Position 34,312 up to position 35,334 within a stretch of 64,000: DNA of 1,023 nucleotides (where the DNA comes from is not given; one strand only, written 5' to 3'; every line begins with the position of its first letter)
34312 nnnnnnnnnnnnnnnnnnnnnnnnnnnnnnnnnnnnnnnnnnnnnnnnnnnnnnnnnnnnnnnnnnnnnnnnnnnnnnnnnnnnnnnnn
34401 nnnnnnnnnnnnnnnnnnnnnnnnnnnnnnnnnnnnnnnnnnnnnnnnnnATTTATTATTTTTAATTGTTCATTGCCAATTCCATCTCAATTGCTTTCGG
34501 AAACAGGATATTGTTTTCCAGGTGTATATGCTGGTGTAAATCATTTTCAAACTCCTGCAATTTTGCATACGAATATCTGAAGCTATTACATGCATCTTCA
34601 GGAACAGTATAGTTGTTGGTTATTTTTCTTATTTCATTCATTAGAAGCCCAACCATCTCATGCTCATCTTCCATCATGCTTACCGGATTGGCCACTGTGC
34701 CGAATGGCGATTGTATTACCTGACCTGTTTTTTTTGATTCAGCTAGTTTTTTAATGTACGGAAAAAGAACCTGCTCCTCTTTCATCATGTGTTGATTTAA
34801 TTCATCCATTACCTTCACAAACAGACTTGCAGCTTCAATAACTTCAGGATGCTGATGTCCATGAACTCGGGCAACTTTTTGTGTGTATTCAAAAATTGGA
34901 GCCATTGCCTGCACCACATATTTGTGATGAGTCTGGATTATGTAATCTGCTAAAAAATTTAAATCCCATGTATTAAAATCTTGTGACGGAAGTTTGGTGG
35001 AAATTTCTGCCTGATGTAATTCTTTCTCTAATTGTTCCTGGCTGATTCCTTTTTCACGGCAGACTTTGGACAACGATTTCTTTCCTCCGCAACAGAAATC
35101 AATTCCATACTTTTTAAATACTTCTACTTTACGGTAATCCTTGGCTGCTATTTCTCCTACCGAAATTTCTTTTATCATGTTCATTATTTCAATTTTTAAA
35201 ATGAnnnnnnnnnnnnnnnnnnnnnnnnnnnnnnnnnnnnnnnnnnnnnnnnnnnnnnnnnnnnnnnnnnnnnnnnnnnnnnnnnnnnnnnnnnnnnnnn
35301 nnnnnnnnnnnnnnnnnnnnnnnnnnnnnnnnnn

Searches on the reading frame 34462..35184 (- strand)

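Call 10: search_protein_families(library=pfam, proteins=[window:34462-35184:-], max_evalue=0.00001)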
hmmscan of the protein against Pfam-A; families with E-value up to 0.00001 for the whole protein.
window:34462-35184:- (240 aa): 2 families
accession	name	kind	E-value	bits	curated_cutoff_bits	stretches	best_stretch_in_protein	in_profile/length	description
PF04405.19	ScdA_N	-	5.6e-22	77.6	32.5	1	8-59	4-55/56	Domain of Unknown function (DUF542)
PF01814.28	Hemerythrin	-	2.9e-20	73.5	25.3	1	81-231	4-127/127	Hemerythrin HHE cation binding domain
